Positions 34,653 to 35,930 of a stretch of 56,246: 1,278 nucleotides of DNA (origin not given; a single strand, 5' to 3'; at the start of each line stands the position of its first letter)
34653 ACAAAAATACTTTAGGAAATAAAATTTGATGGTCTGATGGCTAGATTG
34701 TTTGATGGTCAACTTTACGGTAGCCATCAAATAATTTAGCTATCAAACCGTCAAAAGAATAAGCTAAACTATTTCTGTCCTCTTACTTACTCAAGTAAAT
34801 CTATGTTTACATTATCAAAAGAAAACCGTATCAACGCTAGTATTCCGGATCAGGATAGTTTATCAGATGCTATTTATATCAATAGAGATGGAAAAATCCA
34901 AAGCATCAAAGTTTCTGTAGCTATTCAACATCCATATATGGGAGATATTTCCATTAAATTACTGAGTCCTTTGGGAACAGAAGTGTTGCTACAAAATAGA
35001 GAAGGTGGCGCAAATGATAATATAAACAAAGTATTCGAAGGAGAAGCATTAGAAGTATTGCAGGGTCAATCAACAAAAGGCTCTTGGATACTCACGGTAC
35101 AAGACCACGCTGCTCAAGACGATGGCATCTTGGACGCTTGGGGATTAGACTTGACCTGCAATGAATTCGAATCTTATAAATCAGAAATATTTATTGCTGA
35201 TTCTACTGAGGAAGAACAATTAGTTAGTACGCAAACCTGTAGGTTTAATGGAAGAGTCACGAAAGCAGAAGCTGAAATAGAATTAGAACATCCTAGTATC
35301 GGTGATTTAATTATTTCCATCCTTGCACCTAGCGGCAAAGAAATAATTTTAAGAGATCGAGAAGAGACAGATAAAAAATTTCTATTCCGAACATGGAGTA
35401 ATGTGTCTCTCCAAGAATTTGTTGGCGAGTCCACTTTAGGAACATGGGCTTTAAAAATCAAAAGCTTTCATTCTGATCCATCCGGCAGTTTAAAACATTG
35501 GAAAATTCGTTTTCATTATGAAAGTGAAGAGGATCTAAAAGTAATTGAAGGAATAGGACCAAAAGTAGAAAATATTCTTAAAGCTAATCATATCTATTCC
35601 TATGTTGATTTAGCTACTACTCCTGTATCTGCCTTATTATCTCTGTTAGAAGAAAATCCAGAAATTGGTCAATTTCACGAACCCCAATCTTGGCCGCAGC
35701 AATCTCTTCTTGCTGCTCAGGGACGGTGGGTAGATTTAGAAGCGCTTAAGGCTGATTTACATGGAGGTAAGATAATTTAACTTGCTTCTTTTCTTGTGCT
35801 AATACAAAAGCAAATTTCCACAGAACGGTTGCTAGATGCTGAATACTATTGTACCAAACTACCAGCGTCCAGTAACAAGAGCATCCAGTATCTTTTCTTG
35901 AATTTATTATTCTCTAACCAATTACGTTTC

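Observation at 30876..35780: Candidate undescribed envelope-associated three-gene module: OmpA-like anchor, membrane-tethered polyanionic PEVK-like repeat protein, and a cytoplasmic double P-domain protein sharing its C-terminal domain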

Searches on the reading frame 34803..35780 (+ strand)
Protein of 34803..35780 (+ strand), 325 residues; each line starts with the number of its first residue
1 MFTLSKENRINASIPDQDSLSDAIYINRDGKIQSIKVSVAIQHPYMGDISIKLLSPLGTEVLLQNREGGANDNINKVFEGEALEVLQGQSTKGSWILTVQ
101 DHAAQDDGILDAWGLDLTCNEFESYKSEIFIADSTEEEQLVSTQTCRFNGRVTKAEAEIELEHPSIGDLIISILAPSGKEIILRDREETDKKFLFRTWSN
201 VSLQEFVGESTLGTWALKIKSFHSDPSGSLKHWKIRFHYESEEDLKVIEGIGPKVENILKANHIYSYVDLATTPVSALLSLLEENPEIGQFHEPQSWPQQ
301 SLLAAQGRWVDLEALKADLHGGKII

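Call 3: search_protein_families(library=pfam, proteins=[window:34803-35780:+], max_evalue=0.1)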
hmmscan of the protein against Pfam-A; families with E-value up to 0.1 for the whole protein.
window:34803-35780:+ (325 aa): 1 family
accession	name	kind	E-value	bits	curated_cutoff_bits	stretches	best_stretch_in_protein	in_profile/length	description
PF01483.27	P_proprotein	-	5.2e-36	123.1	21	2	33-116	2-85/86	Proprotein convertase P-domain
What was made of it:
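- On Proprotein convertase P-domain (PF01483), for g3: 123.1 bits against a cut-off of 21, in two stretches (call 3).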

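Call 4: search_protein_families(library=ncbifam, proteins=[window:34803-35780:+], max_evalue=0.1)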
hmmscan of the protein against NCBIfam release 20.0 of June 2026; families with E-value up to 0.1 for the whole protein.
window:34803-35780:+ (325 aa): 2 families
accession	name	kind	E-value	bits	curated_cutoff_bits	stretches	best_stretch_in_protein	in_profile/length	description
NF009040.0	PRK12373.1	equivalog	0.0035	17.1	514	1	241-271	321-351/400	NADH-quinone oxidoreductase subunit E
NF008915.0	PRK12278.1-1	equivalog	0.065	13.1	281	1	242-277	152-187/216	50S ribosomal protein L21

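Call 10: search_solved_structures(query=window:34803-35780:+, max_evalue=1, show_alignments=2)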
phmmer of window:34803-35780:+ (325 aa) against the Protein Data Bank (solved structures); distinct sequences matched with E-value up to 1: 3.
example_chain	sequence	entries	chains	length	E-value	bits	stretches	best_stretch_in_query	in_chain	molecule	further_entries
8yy9_O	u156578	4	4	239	0.037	16.7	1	242-310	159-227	Reaction center protein O chain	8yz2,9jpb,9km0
2id4_A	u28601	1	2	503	0.83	12.2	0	151-245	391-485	Kexin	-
9wqv_a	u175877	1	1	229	0.92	12.1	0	242-287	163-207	NADH:ubiquinone oxidoreductase 41 kd complex i subunit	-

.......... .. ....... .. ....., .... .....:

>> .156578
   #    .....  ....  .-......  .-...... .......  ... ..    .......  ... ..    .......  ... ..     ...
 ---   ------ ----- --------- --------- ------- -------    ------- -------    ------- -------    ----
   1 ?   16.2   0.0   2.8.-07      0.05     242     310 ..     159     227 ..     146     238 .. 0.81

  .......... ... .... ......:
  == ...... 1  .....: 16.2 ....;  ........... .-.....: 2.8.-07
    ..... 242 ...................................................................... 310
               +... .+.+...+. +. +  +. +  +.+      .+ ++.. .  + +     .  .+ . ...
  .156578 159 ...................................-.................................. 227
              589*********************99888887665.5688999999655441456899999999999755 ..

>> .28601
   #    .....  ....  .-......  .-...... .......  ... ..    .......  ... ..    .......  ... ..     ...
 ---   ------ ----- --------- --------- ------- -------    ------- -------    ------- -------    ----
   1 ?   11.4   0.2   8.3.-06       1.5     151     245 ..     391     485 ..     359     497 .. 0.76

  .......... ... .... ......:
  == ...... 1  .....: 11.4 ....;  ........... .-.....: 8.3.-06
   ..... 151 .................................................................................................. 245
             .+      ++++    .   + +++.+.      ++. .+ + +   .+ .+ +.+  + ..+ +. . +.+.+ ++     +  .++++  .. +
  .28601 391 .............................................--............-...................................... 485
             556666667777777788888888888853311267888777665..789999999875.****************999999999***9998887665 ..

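Call 11: find_encoding_contigs(protein=window:34803-35780:+, flank=10000, max_places=6)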
Protein window:34803-35780:+ (325 aa): 3 contigs read that carry it; 3 places shown.
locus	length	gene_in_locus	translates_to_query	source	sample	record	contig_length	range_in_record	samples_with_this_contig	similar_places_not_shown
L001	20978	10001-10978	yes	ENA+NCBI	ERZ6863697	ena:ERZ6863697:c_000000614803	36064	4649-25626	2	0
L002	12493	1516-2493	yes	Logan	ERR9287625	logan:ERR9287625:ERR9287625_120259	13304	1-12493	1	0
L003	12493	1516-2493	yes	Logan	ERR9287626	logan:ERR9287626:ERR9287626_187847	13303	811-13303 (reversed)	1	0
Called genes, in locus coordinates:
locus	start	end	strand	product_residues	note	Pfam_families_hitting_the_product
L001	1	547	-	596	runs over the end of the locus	PF12741:SusD-like, PF12771:SusD-like_2, PF12741:SusD-like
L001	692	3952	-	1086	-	PF13620:CarboxypepD_reg, PF13715:CarbopepD_reg_2, PF15976:CooC_C (faint), PF07715:Plug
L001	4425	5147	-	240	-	PF03740:PdxJ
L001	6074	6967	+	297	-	PF00691:OmpA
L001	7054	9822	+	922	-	-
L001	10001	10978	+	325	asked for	PF01483:P_proprotein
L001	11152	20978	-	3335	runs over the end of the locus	PF13573:SprB (faint), PF17963:Big_9 (weak), PF13585:CHU_C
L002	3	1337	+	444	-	?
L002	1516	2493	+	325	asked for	PF01483:P_proprotein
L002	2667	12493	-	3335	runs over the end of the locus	PF13573:SprB (faint), PF17963:Big_9 (weak), PF13585:CHU_C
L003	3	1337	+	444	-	?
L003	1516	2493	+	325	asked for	PF01483:P_proprotein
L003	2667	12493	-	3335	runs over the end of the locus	PF13573:SprB (faint), PF17963:Big_9 (weak), PF13585:CHU_C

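Call 12: find_homologous_proteins(query=window:34803-35780:+, max_evalue=0.001)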
Query window:34803-35780:+ (325 aa): 44 proteins with E <= 0.001 among 2967 candidates.
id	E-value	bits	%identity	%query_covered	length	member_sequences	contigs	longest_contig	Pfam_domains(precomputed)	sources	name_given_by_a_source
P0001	7.3e-213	724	100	100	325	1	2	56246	PF01483.28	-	-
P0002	1.8e-191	653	89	100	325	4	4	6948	PF01483.28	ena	-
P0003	3.1e-173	594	81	100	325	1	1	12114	PF01483.28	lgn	-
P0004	1.5e-163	562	76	100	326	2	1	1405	PF01483.28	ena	-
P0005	2.1e-146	505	71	98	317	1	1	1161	PF01483.28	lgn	-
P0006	1.8e-145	502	68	98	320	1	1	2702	PF01483.28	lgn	-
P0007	2.5e-138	479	64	100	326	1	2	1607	PF01483.28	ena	-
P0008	2.9e-138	479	65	100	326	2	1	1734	PF01483.28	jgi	-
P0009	8.3e-137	474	63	100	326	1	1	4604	PF01483.28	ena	-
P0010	2.4e-135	469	62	100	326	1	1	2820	PF01483.28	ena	-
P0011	4.0e-135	468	62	100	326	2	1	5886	PF01483.28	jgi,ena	-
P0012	8.6e-120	418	59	97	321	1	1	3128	PF01483.28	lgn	-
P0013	1.6e-119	417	59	98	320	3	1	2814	PF01483.28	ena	-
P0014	7.7e-119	415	59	98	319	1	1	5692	PF01483.28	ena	-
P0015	5.7e-118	412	59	97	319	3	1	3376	PF01483.28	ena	-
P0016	9.3e-118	411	58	97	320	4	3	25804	PF01483.28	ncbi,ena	-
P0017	1.2e-117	411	58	97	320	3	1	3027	PF01483.28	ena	-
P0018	2.5e-115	403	59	97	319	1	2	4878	PF01483.28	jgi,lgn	-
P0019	6.6e-114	399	78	70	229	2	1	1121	PF01483.28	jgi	-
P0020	2.0e-111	390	53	99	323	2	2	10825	PF01483.28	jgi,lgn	-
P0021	2.2e-109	384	52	99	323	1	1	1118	PF01483.28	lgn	-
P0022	3.6e-109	383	54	99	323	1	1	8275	PF01483.28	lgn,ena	-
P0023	5.2e-108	379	52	99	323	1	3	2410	PF01483.28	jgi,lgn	-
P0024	2.0e-107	377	52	99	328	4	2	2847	PF01483.28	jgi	jgi:subtilisin-like proprotein convertase family protein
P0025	3.3e-106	373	52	99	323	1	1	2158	PF01483.28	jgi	-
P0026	1.4e-105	371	51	99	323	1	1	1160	PF01483.28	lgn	-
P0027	3.6e-105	370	51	99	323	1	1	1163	PF01483.28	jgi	-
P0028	7.3e-105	369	50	99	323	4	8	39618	PF01483.28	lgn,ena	-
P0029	9.2e-105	369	52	99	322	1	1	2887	PF01483.28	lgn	-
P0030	1.2e-104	368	51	99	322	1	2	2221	PF01483.28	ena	-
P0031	3.6e-103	363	50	99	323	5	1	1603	PF01483.28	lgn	-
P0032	2.9e-98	347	49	100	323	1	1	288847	PF01483.28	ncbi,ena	-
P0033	1.7e-97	345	50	99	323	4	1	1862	PF01483.28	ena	-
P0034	3.0e-96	341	75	62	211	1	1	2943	PF01483.28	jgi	-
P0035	1.5e-90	322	49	99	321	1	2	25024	PF01483.28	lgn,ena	-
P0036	1.8e-87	312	44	100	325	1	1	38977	PF01483.28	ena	-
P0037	2.8e-85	305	47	90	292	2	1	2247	PF01483.28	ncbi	ncbi:MAG: proprotein convertase P-domain-containing protein, partial [Bacteroidota bacterium]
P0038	1.4e-58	217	36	98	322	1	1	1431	PF01483.28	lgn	-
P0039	1.5e-58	217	54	54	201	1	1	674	PF01483.28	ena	-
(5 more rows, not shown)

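Call 13: find_encoding_contigs(protein=P0032, flank=10000, max_places=2)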
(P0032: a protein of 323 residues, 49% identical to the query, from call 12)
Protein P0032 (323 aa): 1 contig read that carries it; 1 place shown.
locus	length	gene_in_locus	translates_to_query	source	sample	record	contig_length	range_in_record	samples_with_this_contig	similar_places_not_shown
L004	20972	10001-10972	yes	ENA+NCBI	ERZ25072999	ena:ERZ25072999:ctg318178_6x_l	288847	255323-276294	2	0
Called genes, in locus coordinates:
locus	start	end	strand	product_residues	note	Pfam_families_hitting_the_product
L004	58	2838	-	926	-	PF13620:CarboxypepD_reg, PF13715:CarbopepD_reg_2, PF07715:Plug, PF00593:TonB_dep_Rec_b-barrel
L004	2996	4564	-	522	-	PF01425:Amidase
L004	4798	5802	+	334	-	PF08240:ADH_N, PF00107:ADH_zinc_N, PF13602:ADH_zinc_N_2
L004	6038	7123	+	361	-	PF00657:Lipase_GDSL (faint), PF13472:Lipase_GDSL_2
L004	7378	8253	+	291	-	PF00691:OmpA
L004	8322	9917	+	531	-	-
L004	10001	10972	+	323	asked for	PF01483:P_proprotein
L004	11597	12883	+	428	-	PF01476:LysM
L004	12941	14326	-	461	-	PF18990:DUF5723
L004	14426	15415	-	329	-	PF00108:Thiolase_N, PF08545:ACP_syn_III, PF08541:ACP_syn_III_C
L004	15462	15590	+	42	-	-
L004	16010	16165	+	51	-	-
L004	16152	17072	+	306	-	PF03190:Thioredox_DsbH, PF13899:Thioredoxin_7, PF00085:Thioredoxin, PF13098:Thioredoxin_2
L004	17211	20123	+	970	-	PF02012:BNR (faint), PF25852:DUF6242_C (faint), PF24316:Tli3 (faint), PF15899:BNR_6 (faint), PF15902:Sortilin-Vps10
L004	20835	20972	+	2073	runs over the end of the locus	PF18911:PKD_4, PF00801:PKD, PF01483:P_proprotein, PF13573:SprB, PF23585:DUF7137 (faint), PF13573:SprB, PF13585:CHU_C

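Call 14: find_encoding_contigs(protein=P0036, flank=10000, max_places=2)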
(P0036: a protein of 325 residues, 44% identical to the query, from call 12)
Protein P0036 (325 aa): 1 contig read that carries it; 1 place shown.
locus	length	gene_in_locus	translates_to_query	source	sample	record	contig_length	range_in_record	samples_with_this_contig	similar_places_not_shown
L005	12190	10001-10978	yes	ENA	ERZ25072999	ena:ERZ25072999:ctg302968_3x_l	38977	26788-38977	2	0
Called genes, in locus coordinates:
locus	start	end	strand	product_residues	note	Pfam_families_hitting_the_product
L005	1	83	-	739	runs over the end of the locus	PF07635:PSCyt1, PF07583:PSCyt2, PF13385:Laminin_G_3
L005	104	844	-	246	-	PF07587:PSD1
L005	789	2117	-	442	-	PF13385:Laminin_G_3, PF07587:PSD1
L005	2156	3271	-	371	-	PF07635:PSCyt1, PF07583:PSCyt2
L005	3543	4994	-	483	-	PF07394:DUF1501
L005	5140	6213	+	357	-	PF00970:FAD_binding_6, PF00175:NAD_binding_1, PF00111:Fer2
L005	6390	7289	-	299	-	-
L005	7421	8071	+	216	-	-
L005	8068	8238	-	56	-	-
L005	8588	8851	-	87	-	-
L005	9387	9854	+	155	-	-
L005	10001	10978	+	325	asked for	PF01483:P_proprotein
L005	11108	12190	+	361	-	?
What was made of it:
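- L005 has g3 without g1 (call 14).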

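Call 15: find_encoding_contigs(protein=P0028, flank=10000, max_places=2)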
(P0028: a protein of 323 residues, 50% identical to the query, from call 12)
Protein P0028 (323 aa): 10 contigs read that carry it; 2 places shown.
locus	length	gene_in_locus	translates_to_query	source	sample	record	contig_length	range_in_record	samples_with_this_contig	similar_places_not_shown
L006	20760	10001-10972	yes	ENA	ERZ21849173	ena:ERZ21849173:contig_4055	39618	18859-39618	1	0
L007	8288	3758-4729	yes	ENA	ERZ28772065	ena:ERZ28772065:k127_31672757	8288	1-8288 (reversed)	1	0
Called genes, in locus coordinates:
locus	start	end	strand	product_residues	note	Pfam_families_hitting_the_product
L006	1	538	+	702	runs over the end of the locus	-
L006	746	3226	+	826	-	PF11617:Cu-binding_MopE, PF13573:SprB, PF18962:Por_Secre_tail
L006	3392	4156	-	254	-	PF04199:Cyclase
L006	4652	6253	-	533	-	-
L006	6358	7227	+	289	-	PF00691:OmpA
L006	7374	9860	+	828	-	-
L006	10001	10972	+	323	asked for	PF01483:P_proprotein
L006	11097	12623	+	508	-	-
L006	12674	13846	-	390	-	PF03781:FGE-sulfatase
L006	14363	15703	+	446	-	PF03721:UDPG_MGDP_dh_N, PF00984:UDPG_MGDP_dh, PF03720:UDPG_MGDP_dh_C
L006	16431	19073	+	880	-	-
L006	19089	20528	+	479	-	PF20042:DUF6444, PF13005:zf-IS66, PF03050:DDE_Tnp_IS66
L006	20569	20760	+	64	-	?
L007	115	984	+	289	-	PF00691:OmpA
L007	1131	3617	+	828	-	-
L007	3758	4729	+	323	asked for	PF01483:P_proprotein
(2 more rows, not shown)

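Call 16: find_encoding_contigs(protein=P0016, flank=10000, max_places=2)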
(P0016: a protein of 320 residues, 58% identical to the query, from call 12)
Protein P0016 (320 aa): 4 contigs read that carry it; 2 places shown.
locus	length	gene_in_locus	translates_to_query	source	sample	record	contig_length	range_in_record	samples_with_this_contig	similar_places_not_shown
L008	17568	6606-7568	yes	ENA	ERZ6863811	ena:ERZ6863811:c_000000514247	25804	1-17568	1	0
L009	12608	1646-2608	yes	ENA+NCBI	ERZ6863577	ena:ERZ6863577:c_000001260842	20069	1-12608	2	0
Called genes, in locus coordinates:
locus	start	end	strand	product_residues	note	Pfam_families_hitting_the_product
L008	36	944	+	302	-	PF02517:Rce1-like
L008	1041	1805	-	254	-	PF04199:Cyclase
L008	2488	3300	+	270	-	PF00691:OmpA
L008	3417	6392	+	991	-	-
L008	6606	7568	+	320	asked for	PF01483:P_proprotein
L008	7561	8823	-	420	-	-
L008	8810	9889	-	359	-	-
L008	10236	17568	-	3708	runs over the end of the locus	PF07495:Y_Y_Y (faint), PF13573:SprB (faint), PF23034:DUF7035 (faint), PF18925:DUF5675 (faint), PF08308:PEGA (faint), PF16967:TcfC (faint), PF17963:Big_9 (weak), PF13585:CHU_C, +1 more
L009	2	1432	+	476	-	?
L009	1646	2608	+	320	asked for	PF01483:P_proprotein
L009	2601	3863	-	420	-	-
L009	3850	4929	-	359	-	-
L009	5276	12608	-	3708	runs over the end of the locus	PF07495:Y_Y_Y (faint), PF13573:SprB (faint), PF23034:DUF7035 (faint), PF18925:DUF5675 (faint), PF08308:PEGA (faint), PF16967:TcfC (faint), PF17963:Big_9 (weak), PF13585:CHU_C, +1 more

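Call 30: find_related_loci(query=A1, collection=genome_contigs, flank=8000)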
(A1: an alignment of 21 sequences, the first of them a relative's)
Query A1 (325 aa) in genome_contigs; peptide patterns used: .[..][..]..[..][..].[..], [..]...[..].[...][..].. (x = any residue, [..] = any of these).
598 stretches matched a pattern (row limit reached: there are more); 219 encode a relative of the query (tblastn E <= 1e-3); the best 80 are kept; 80 distinct loci.
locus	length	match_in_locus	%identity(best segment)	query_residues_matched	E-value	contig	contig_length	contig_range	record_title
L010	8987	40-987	59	1-316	1e-125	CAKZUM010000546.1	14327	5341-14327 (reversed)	MAG: uncultured Saprospiraceae bacterium isolate L4_Bin_Bin_158_1 genome assembly, contig: c_000000003064, whole genome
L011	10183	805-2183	51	1-325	7e-115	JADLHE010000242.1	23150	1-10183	MAG: Saprospiraceae bacterium isolate SJ47 c_000000867683, whole genome shotgun sequence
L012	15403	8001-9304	50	1-324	5e-111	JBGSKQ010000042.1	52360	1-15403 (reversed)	MAG: Saprospiraceae bacterium isolate JTS-AC184 k141_526569, whole genome shotgun sequence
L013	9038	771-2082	49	1-324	7e-110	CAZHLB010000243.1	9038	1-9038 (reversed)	MAG TPA_asm: uncultured Saprospiraceae bacterium isolate binchicken_co248_181 genome assembly, contig: NODE_11333_length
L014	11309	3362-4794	51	1-324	1e-109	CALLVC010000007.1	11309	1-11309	MAG: uncultured Saprospiraceae bacterium isolate L1_Bin_Bin_49_sub_1 genome assembly, contig: c_000001451237, whole geno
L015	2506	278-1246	48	1-323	3e-109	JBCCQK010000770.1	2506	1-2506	MAG: Bacteroidota bacterium isolate P01_D01_bin.150 k141_490897_length_2506_cov_9.9992, whole genome shotgun sequence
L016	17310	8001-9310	49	1-325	1e-103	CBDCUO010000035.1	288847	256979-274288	MAG: Saprospiraceae bacterium isolate 8ed1a4eb-f38d-42ed-aa47-c095b23a0205 genome assembly, contig: contig_35, whole gen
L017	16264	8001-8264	50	236-323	1e-20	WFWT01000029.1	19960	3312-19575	MAG: Anaerolineae bacterium isolate S141_23 k151_145493, whole genome shotgun sequence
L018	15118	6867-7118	45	242-325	8e-19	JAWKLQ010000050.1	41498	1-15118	MAG: Saprospiraceae bacterium isolate AC1.92 AC1.92.fa-50, whole genome shotgun sequence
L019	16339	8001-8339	39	200-323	2e-18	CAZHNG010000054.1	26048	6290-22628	MAG TPA_asm: uncultured Saprospiraceae bacterium isolate SRP141376_co5_359 genome assembly, contig: NODE_4423_length_260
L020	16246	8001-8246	49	242-323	1e-17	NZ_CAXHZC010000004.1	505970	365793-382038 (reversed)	MAG: uncultured Arcticibacterium sp. isolate ERR7163068_concoct_91 ERZ8868305.18, whole genome shotgun sequence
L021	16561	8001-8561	44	242-323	5e-17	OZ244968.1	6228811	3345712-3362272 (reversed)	MAG: Saprospiraceae bacterium isolate cf9cca1c-83de-42b8-860b-9f0ab0ed03ac genome assembly, chromosome: 1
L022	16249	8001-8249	43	243-325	5e-17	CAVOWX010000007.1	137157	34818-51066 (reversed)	MAG: uncultured Acidimicrobiaceae bacterium isolate MFD09964.bin.2.209 genome assembly, contig: contig_29839, whole geno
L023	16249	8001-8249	45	243-325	2e-16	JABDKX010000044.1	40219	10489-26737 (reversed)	MAG: Saprospiraceae bacterium isolate SS_bin_60 k127_709749, whole genome shotgun sequence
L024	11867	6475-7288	43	238-323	2e-16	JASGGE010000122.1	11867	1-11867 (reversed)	MAG: Siphonobacter sp. isolate 5H195 JMF-2111-06-0005.hyb.bin.195_121, whole genome shotgun sequence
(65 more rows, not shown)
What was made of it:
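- g3 orthologues are limited to 7 Saprospiraceae/Bacteroidota species representatives and about 39 metagenome clusters (calls 12, 30).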

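Call 43: predict_structure(alignment_id=A1)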
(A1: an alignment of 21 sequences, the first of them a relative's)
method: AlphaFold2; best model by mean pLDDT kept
length: 325 residues; sequences in the alignment: 21
mean_pLDDT: 83.3   pTM: 0.47
mean pLDDT of the five models: 83.3, 82.9, 82.2, 81.6, 80.8
residues with pLDDT >= 90: 81; 70-90: 208; 50-70: 27; < 50: 9
segments of 3 or more residues with pLDDT < 50: 123-128
pLDDT, mean of each block of 10 residues (from residue 1): 81 86 84 91 85 92 75 81 88 90 80 88 49 58 83 88 87 92 88 89 88 89 74 85 86 88 88 91 79 86 91 83 53
secondary structure, 60 per line:
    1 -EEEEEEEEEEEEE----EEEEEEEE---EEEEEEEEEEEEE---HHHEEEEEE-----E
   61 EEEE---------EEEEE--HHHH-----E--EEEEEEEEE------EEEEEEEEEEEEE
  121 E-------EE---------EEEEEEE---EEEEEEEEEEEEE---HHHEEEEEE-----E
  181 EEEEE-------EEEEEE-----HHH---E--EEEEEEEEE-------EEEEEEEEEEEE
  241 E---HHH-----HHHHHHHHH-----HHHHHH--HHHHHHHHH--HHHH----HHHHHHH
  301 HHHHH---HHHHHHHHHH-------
elements in order: E2-14 E19-26 E30-42 E49-54 E60-64 E74-78 H81-84 E93-101 E108-121 E140-146 E150-162 E169-174 E180-185 E193-198 E213-221 E229-241 H253-261 H267-272 H275-283 H286-289 H294-305 H309-318
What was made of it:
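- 34803..35780 (+): g3: a cytoplasmic double P-domain protein with the same HhH tag (325 aa). AF2 model pLDDT 83 (call 43).
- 35220..35525 (+): g3 P-domain 2 (about aa 140-241). Second PF01483 stretch (call 3); strands at 140-241 in the model (call 43).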

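Call 46: fold_search(model_id=the predicted structure, library=pdb)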
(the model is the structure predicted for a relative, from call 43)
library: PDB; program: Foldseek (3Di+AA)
matches with E <= 10: 1679; with E <= 0.001: 116
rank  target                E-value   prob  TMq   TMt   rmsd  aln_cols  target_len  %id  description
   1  5iku                  5.5e-07  1.00  0.26  0.32  10.5       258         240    9  Crystal structure of the Hathewaya histolytica ColG tandem collagen-binding domain s3as3b in the presence of calcium at  (released 2017-03-15)
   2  3hjr                  7.3e-07  1.00  0.32  0.18   5.7       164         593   17  Crystal structure of serine protease of Aeromonas sobria (released 2009-06-02)
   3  8hip_A                1.5e-06  0.95  0.16  0.10  23.4       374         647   10  dsRNA transporter (released 2023-11-29)
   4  8xbs_A                2.6e-06  0.97  0.18  0.10  22.8       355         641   12  C. elegans apo-SID1 structure (released 2024-06-05)
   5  3wqb_A                3.0e-06  1.00  0.29  0.16   7.2       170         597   19  Crystal structure of aeromonas sobria serine protease (ASP) and the chaperone (ORF2) complex (released 2015-03-25)
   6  1p8j_B                3.8e-06  1.00  0.31  0.22   3.1       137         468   18  CRYSTAL STRUCTURE OF THE PROPROTEIN CONVERTASE FURIN (released 2003-07-08)
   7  9l8m_A                4.8e-06  0.84  0.14  0.09  22.8       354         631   10  Structure of SID-1 in complex with dsRNA (released 2026-01-21)
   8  2id4_A                5.1e-06  1.00  0.33  0.23   4.2       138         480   21  The 1.9 A structure of Kex2 in complex with an Ac-R-E-R-K-chloromethyl ketone inhibitor. (released 2007-05-01)
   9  9h9a                  5.1e-06  0.98  0.19  0.07  23.7       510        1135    9  native structure of the full-length pesticidal protein Cry8Ba2, from crystals formed in vivo (form 1) (released 2025-12-03)
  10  1p8j_H                5.4e-06  1.00  0.31  0.22   2.9       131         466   18  CRYSTAL STRUCTURE OF THE PROPROTEIN CONVERTASE FURIN (released 2003-07-08)
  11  2id4_B                5.7e-06  1.00  0.32  0.22   2.6       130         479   18  The 1.9 A structure of Kex2 in complex with an Ac-R-E-R-K-chloromethyl ketone inhibitor. (released 2007-05-01)
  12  1p8j_C                5.7e-06  1.00  0.31  0.22   2.9       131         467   18  CRYSTAL STRUCTURE OF THE PROPROTEIN CONVERTASE FURIN (released 2003-07-08)
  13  9fid_A                7.1e-06  1.00  0.31  0.23   2.7       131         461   18  X-ray structure of furin (PCSK3) in complex with the PC1/3 (PCSK1) prodomain mutant R78K,R80A (released 2025-09-10)
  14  1p8j_F                7.1e-06  1.00  0.31  0.22   3.0       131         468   17  CRYSTAL STRUCTURE OF THE PROPROTEIN CONVERTASE FURIN (released 2003-07-08)
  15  8w7n                  7.1e-06  0.99  0.21  0.08  24.9       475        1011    8  Crystal structure of the in-cell Cry1Aa purified from Bacillus thuringiensis (released 2024-03-06)
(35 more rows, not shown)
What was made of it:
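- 34803..35780 (+): Fold matches to the furin/kexin P-domains (call 46).
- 34899..35150 (+): g3 P-domain 1 (Pfam aa 33-116; beta-sandwich spanning aa 2-121 in the model). Calls 3, 43 and 46.
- On Proprotein convertase P-domain (PF01483), for g3: Foldseek probability 1.0 to the furin/kexin P-domains (call 46).
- Closest known: P-domain of subtilisin-like proprotein convertases. Same: The two g3 domains are clear members by sequence (123 bits) and by fold (furin/kexin P-domain, probability 1.0, rmsd about 3 A; calls 3, 46).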

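Call 76: search_protein_families(library=padloc, proteins=[window:34803-35780:+], max_evalue=0.01)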
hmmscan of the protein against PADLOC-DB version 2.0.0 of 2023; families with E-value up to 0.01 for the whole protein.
window:34803-35780:+ (325 aa): 0 families
